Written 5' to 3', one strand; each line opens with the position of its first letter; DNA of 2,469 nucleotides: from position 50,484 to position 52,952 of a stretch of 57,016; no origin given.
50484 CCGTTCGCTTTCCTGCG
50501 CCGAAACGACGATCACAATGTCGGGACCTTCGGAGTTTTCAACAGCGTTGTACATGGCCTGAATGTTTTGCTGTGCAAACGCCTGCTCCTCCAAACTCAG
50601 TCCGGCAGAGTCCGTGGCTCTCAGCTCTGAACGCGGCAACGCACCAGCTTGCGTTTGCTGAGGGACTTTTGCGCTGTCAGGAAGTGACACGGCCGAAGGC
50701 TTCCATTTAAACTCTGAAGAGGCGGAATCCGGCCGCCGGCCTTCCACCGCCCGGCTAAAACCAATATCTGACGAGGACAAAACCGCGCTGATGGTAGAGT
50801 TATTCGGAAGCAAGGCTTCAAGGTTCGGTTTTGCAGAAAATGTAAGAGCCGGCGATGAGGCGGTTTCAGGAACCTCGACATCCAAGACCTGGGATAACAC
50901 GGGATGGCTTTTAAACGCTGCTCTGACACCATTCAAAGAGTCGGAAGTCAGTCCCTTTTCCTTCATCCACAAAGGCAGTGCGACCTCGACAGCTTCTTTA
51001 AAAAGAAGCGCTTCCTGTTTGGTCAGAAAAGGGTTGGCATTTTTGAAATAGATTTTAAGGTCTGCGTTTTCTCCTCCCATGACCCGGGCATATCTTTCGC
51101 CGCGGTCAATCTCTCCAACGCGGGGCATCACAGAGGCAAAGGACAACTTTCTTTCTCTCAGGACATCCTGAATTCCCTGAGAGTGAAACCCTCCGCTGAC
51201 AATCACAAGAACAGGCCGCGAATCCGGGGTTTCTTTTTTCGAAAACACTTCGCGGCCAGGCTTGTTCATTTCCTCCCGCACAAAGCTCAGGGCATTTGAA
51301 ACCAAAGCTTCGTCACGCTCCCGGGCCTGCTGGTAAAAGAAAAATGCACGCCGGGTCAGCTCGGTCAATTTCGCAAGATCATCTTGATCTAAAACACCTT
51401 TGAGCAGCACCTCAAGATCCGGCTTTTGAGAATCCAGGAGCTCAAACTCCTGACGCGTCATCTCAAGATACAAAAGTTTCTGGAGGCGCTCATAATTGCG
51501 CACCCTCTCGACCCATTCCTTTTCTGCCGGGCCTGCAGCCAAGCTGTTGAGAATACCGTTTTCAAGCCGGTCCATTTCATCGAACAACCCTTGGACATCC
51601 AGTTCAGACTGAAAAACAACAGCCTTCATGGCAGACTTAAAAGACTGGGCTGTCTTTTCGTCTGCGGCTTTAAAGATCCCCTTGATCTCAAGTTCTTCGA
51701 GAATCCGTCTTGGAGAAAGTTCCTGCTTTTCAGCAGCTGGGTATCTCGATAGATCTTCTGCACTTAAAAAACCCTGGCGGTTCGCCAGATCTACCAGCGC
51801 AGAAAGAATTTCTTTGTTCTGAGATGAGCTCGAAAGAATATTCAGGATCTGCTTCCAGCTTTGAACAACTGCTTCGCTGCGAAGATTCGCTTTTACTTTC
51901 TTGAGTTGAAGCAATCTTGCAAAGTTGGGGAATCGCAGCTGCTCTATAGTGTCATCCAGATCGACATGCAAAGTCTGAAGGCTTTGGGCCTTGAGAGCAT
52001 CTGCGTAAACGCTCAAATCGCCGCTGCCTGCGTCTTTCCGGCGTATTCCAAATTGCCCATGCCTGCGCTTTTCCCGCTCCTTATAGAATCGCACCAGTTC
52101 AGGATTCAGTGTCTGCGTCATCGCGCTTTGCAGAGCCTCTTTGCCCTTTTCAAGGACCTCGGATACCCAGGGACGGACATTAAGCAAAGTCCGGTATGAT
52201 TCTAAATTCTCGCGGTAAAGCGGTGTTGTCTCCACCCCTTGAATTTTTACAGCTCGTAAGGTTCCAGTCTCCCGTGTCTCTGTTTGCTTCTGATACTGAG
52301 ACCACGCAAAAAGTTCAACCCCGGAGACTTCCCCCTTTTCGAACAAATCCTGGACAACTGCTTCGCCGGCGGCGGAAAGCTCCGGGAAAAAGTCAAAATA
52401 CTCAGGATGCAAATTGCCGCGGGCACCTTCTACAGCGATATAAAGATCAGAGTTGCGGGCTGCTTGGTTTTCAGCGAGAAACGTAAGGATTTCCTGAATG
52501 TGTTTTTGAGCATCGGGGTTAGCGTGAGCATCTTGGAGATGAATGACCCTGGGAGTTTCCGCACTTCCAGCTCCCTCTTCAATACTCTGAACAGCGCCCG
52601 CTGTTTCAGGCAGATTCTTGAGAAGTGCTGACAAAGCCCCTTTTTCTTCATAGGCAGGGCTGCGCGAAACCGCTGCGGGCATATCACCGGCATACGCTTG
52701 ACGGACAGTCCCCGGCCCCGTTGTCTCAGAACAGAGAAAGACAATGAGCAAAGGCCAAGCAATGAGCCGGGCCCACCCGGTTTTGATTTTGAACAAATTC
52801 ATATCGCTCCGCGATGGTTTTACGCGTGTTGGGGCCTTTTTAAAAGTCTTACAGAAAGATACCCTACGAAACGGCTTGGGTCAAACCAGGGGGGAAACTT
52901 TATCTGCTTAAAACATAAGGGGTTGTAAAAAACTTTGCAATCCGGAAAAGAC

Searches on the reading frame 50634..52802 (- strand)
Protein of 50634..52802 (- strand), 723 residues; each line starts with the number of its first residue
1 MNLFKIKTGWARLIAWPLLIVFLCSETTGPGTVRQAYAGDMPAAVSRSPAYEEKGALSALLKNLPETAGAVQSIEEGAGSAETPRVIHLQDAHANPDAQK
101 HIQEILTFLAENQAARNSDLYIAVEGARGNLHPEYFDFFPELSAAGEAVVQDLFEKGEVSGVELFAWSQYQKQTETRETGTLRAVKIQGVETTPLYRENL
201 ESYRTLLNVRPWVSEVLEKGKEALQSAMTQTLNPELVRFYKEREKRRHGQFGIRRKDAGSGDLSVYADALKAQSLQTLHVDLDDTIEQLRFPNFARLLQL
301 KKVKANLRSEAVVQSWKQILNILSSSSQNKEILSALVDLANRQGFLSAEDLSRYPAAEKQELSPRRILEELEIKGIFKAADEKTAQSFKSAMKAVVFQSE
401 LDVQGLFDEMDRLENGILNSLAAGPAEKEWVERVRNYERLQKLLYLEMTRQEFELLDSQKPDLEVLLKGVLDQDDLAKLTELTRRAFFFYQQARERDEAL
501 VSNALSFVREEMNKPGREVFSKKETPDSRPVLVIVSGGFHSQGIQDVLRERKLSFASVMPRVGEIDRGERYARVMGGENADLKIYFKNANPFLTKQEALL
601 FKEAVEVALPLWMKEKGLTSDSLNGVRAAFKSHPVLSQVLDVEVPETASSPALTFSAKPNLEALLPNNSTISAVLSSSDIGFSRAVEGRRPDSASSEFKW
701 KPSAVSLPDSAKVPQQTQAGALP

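Call 16: find_homologous_proteins(query=A1, max_evalue=0.001)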
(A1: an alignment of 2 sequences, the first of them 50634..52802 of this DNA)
Query A1 (2 sequences) (723 aa, profile of the alignment): 6 proteins with E <= 0.001 among 8000 candidates.
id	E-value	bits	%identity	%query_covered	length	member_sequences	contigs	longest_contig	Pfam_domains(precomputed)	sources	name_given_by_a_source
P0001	3.6e-71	259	31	77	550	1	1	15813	-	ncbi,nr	ncbi:MAG: hypothetical protein PHV97_00285, partial [Candidatus Omnitrophica bacterium]|nr:hypotheti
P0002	2.1e-66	243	31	90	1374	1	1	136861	PF01704.25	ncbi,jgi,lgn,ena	-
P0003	4.1e-61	225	31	83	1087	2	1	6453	-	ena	-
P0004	3.2e-54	203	30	93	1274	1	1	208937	-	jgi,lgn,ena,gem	-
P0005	3.9e-32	130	24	69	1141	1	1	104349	-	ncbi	-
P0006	5.0e-21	93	26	72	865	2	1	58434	-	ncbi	-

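Call 25: find_related_loci(query=A1, collection=genome_contigs, flank=10000)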
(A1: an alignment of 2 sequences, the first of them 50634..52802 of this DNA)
Query A1 (723 aa) in genome_contigs; peptide patterns used: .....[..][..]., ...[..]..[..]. (x = any residue, [..] = any of these).
257 stretches matched a pattern; 32 encode a relative of the query (tblastn E <= 1e-3); 32 distinct loci.
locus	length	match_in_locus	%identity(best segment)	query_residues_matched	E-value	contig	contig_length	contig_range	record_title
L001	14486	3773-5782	34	57-710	5e-103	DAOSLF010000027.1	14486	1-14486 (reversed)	MAG TPA_asm: Candidatus Omnitrophota bacterium isolate AMR_MDS_1630 NODE_4270_length_14486_cov_9.220913, whole genome sh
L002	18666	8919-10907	31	12-696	6e-84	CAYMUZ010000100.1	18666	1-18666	MAG TPA_asm: uncultured bacterium isolate binchicken_co203_628 genome assembly, contig: k141_4717812, whole genome shotg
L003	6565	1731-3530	31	84-689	9e-82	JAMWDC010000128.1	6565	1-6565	MAG: Candidatus Omnitrophota bacterium isolate QZM4_2.bins.380.Tibet NODE_48163_length_6565_cov_1.032929, whole genome s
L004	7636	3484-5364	30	7-659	6e-77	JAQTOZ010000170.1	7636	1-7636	MAG: Candidatus Omnitrophota bacterium isolate STB_104 NODE_27199_length_7636_cov_3.078706_Sandtown_B, whole genome shot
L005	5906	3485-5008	24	19-590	1e-21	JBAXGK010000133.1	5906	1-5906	MAG: Candidatus Omnitrophota bacterium isolate ELA295 MAG295_133, whole genome shotgun sequence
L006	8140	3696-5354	24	12-590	5e-21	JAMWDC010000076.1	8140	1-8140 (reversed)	MAG: Candidatus Omnitrophota bacterium isolate QZM4_2.bins.380.Tibet NODE_36436_length_8140_cov_0.908024, whole genome s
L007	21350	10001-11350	24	86-609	1e-19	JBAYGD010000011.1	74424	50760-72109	MAG: Candidatus Omnitrophota bacterium isolate SO_2016_GW1_117 scaffold00780_OW334_2016, whole genome shotgun sequence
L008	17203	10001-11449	24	41-587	2e-19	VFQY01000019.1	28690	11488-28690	MAG: Candidatus Omnitrophota bacterium isolate ZLKRG04 NODE_1296_length_28690_cov_3.924273, whole genome shotgun sequenc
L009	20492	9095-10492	24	86-590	9e-18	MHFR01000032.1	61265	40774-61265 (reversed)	MAG: Omnitrophica bacterium RIFCSPLOWO2_12_FULL_44_17 rifcsplowo2_12_scaffold_307, whole genome shotgun sequence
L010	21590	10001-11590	24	12-578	1e-16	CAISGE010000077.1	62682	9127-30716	MAG: Candidatus Omnitrophica bacterium isolate AM-lipid-02-D9_bin-1187 genome assembly, contig: bin-1187:77/80, whole ge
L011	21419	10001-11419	30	16-578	1e-15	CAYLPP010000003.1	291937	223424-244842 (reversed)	MAG TPA_asm: uncultured bacterium isolate SRP342105_co1_308 genome assembly, contig: NODE_29_length_291937_cov_9.149369,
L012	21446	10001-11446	23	6-587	1e-15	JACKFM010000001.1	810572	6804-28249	MAG: Candidatus Omnitrophota bacterium isolate HK-STAS-OMNI-5 HK-STAS-OMNI-5_1, whole genome shotgun sequence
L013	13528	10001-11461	25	64-590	2e-15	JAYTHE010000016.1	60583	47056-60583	MAG: Candidatus Omnitrophota bacterium isolate GFS_2494 GFS_2494_15, whole genome shotgun sequence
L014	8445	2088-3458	32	56-578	1e-14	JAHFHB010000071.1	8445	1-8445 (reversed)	MAG: Candidatus Omnitrophota bacterium isolate nzgw329 NODE_14773_length_8446_cov_3.078078, whole genome shotgun sequenc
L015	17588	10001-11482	29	20-600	2e-13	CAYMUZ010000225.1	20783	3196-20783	MAG TPA_asm: uncultured bacterium isolate binchicken_co203_628 genome assembly, contig: k141_62122, whole genome shotgun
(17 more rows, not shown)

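Call 48: search_solved_structures(query=A1, max_evalue=10)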
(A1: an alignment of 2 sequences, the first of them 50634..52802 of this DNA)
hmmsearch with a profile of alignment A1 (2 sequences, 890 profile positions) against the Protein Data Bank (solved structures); distinct sequences matched with E-value up to 10: 5.
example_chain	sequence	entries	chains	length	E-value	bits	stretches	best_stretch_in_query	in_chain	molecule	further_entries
1hnf_A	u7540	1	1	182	0.61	11.3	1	616-696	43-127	CD2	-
5hvn_A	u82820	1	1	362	1.3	10.2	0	109-139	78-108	3-dehydroquinate synthase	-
5oc2_A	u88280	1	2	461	1.8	9.7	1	45-106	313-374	Fructosyl amine:oxygen oxidoreductase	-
4wct_A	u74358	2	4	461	2.4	9.4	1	46-106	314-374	Fructosyl amine:oxygen oxidoreductase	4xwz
5oc3_A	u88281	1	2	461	2.4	9.3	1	46-106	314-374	Fructosyl amine:oxygen oxidoreductase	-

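Call 59: search_protein_families(library=pfam, proteins=[window:50634-52802:-, P0001, P0006], max_evalue=10)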
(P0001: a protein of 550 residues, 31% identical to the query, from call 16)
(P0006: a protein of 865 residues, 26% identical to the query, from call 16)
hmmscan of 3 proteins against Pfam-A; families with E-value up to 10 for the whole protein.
window:50634-52802:- (723 aa): 2 families
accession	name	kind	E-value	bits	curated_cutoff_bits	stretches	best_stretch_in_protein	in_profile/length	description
PF24359.1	DUF7515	-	0.087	13.5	27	1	267-305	23-61/85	Domain of unknown function (DUF7515)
PF13833.12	EF-hand_8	-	0.1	12.8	28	1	385-419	7-43/54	EF-hand domain pair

P0001 (550 aa): 1 family
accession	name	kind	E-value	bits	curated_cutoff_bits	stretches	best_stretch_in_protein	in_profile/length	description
PF04977.20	DivIC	-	0.31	11.3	28.9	1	406-451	19-65/80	Septum formation initiator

P0006 (865 aa): 3 families
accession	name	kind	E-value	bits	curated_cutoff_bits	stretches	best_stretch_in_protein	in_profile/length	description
PF15141.11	UQCC3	-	0.0031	17.9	33.6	1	700-736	11-47/87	Ubiquinol-cytochrome-c reductase complex assembly factor 3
PF20159.5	YidB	-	0.052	14.3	24.3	1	503-535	39-71/132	YidB-like protein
PF22001.1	MP31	-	0.75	10.4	27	0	680-693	15-28/31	PTEN upstream open reading frame MP31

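Call 69: find_related_loci(query=A1, collection=metagenome_contigs, flank=10000)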
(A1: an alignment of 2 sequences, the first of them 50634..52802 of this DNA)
Query A1 (723 aa) in metagenome_contigs; peptide patterns used: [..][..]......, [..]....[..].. (x = any residue, [..] = any of these).
253 stretches matched a pattern; 13 encode a relative of the query (tblastn E <= 1e-3); 13 distinct loci.
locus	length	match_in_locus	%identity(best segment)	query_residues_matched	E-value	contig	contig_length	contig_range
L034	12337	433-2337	31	61-714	7e-84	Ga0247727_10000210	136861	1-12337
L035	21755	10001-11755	32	65-644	3e-69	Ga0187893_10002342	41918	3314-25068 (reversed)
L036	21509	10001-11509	23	3-562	2e-24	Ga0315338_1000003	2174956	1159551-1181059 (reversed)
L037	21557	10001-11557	23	64-586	4e-24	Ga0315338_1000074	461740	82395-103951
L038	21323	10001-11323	24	82-562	2e-21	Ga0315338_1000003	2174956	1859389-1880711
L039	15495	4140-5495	21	75-578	2e-18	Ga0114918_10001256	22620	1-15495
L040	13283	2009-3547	21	10-578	6e-17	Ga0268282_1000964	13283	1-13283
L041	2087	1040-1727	49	67-291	2e-29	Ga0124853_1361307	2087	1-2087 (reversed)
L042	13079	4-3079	29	24-589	1e-17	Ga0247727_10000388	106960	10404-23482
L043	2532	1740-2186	31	61-234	2e-12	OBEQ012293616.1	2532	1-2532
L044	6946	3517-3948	27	85-243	5e-9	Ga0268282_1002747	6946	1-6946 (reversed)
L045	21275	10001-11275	24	11-575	9e-9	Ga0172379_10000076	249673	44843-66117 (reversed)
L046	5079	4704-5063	28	75-210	2e-8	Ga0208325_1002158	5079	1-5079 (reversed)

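Call 86: search_protein_families(library=ncbifam, proteins=[window:50634-52802:-], max_evalue=1)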
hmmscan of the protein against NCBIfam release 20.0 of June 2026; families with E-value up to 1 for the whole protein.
window:50634-52802:- (723 aa): 1 family
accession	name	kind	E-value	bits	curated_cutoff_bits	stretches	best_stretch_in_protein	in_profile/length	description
TIGR02666.1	moaA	equivalog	0.14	11.1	284.05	1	263-345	103-189/336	GTP 3',8-cyclase MoaA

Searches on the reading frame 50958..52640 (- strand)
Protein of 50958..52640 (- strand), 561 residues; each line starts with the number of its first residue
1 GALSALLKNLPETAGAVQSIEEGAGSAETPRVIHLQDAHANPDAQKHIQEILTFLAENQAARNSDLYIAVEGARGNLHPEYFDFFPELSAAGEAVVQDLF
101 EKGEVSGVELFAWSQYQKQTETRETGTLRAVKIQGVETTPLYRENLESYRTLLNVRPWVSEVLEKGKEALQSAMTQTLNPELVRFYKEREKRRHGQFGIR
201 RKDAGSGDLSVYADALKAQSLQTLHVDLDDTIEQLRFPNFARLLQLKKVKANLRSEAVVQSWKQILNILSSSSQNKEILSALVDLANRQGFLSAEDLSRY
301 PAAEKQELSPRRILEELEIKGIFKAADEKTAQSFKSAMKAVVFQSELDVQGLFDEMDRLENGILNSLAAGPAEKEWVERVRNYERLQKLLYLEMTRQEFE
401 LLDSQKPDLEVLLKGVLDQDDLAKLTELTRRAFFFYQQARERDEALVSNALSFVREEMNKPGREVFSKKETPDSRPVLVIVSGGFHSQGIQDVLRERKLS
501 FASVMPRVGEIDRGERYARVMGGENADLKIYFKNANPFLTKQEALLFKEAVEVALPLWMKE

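Call 71: predict_structure(alignment_id=A6)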
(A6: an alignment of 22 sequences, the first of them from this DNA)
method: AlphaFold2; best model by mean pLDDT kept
length: 561 residues; sequences in the alignment: 22
mean_pLDDT: 87.8   pTM: 0.83
mean pLDDT of the five models: 87.8, 87.5, 86.7, 86.3, 85.9
residues with pLDDT >= 90: 335; 70-90: 183; 50-70: 29; < 50: 14
segments of 3 or more residues with pLDDT < 50: 198-207
pLDDT, mean of each block of 10 residues (from residue 1): 87 89 81 94 95 93 91 92 88 95 95 92 62 95 93 92 89 89 91 61 49 92 96 95 92 92 94 85 88 89 72 93 93 95 87 91 94 90 91 90 80 79 92 95 97 92 60 85 94 95 89 81 89 73 92 93 87
secondary structure, 60 per line:
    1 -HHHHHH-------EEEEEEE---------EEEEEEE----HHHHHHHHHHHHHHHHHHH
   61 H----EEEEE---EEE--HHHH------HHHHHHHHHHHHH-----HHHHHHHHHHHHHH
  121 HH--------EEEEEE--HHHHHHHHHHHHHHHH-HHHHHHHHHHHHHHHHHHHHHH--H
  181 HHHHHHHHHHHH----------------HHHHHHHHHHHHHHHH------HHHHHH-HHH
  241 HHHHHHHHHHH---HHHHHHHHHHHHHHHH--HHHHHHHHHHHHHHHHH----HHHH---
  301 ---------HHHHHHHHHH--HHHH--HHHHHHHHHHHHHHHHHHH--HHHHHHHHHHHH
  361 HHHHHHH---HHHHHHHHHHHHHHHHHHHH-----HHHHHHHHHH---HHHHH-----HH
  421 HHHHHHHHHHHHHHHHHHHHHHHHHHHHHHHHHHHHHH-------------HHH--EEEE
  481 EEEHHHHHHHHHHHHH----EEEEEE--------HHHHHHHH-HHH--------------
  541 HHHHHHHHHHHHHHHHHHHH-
elements in order: H2-7 E15-21 E31-37 H42-61 E66-70 E74-76 H79-82 H89-101 H107-122 E131-136 H139-154 H156-177 H180-192 H209-224 H231-236 H238-251 H255-270 H273-289 H294-297 H310-319 H322-325 H328-346 H349-367 H371-390 H396-405 H409-413 H419-458 E477-483 H484-496 E501-506 H515-522 H541-560

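Call 73: fold_search(model_id=the predicted structure, library=pdb)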
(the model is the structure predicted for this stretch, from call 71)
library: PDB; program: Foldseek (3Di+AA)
matches with E <= 10: 88; with E <= 0.001: 0
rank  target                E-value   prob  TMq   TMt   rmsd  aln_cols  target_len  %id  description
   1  9y6s_7C               1.2e-02  0.25  0.11  0.03  70.8       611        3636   12  96-nm repeat of the Leishmania tarentolae doublet microtubule (released 2025-12-17)
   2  9y6s_9Q               1.6e-01  0.09  0.10  0.02  57.8       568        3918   12  96-nm repeat of the Leishmania tarentolae doublet microtubule (released 2025-12-17)
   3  9e5c_6c               1.7e-01  0.28  0.16  0.03  55.2       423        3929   13  Cryo-EM structure of 96 nm repeat of microtubule doublet from T. brucei flagellum (released 2025-03-12)
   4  9e5c_5k               2.5e-01  0.06  0.10  0.03  70.8       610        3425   11  Cryo-EM structure of 96 nm repeat of microtubule doublet from T. brucei flagellum (released 2025-03-12)
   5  2g5g                  2.7e-01  0.33  0.12  0.21   9.6       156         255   13  Cofacial heme binding to ChaN of Campylobacter jejuni (released 2006-10-03)
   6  8f7n                  2.7e-01  0.14  0.11  0.15  30.7       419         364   11  Crystal structure of chemoreceptor McpZ ligand sensing domain (released 2023-07-05)
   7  6zyw_B                2.7e-01  0.05  0.09  0.02  63.7       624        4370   12  Outer Dynein Arm-Shulin complex - overall structure (Tetrahymena thermophila) (released 2021-01-20)
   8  3b55                  4.1e-01  0.20  0.19  0.25  25.1       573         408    8  Crystal structure of the Q81BN2_BACCR protein from Bacillus cereus. NESG target BcR135 (released 2007-11-06)
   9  4rwd_A                4.9e-01  0.07  0.11  0.13  26.6       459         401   10  XFEL structure of the human delta opioid receptor in complex with a bifunctional peptide (released 2015-01-14)
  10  4rwd_B                5.9e-01  0.07  0.11  0.14  26.1       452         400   10  XFEL structure of the human delta opioid receptor in complex with a bifunctional peptide (released 2015-01-14)
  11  5v5t_A                1.1e+00  0.06  0.09  0.14  21.4       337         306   13  Crystal structure of leucine-rich protein regulator, ElrR, from Enterococcus faecalis (released 2018-09-19)
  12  6gkh_A                1.2e+00  0.02  0.10  0.09  26.7       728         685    8  CryoEM structure of the MDA5-dsRNA filament in complex with ADP-AlF4 (released 2018-11-21)
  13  8ay2_A                1.3e+00  0.03  0.09  0.11  29.2       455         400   12  Crystal structure of the C-terminal part of rat Sec8 (released 2023-09-13)
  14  7ek2                  1.5e+00  0.05  0.11  0.14  22.7       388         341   14  Cryo-EM structure of VCCN1 in lipid nanodisc (released 2022-04-06)
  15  8oje_C                1.5e+00  0.02  0.11  0.08  28.1       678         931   10  Arabidopsis thaliana Phosphoenolpyruvate carboxylase PPC1 in complex with L-malate (released 2023-05-31)
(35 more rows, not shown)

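Call 74: search_solved_structures(query=A6, max_evalue=10, show_alignments=3)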
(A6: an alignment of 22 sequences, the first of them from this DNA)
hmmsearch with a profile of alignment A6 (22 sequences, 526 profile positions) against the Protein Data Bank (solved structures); distinct sequences matched with E-value up to 10: 3.
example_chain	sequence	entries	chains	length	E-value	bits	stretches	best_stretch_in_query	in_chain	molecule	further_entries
8g4k_A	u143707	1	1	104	0.0024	20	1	263-356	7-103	5HCS_TGFBR2_1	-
2yzt_A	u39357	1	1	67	0.27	13.3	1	24-71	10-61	Putative uncharacterized protein TTHA1756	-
6ay1_A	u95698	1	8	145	0.41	12.7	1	365-446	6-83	Nucleoside diphosphate kinase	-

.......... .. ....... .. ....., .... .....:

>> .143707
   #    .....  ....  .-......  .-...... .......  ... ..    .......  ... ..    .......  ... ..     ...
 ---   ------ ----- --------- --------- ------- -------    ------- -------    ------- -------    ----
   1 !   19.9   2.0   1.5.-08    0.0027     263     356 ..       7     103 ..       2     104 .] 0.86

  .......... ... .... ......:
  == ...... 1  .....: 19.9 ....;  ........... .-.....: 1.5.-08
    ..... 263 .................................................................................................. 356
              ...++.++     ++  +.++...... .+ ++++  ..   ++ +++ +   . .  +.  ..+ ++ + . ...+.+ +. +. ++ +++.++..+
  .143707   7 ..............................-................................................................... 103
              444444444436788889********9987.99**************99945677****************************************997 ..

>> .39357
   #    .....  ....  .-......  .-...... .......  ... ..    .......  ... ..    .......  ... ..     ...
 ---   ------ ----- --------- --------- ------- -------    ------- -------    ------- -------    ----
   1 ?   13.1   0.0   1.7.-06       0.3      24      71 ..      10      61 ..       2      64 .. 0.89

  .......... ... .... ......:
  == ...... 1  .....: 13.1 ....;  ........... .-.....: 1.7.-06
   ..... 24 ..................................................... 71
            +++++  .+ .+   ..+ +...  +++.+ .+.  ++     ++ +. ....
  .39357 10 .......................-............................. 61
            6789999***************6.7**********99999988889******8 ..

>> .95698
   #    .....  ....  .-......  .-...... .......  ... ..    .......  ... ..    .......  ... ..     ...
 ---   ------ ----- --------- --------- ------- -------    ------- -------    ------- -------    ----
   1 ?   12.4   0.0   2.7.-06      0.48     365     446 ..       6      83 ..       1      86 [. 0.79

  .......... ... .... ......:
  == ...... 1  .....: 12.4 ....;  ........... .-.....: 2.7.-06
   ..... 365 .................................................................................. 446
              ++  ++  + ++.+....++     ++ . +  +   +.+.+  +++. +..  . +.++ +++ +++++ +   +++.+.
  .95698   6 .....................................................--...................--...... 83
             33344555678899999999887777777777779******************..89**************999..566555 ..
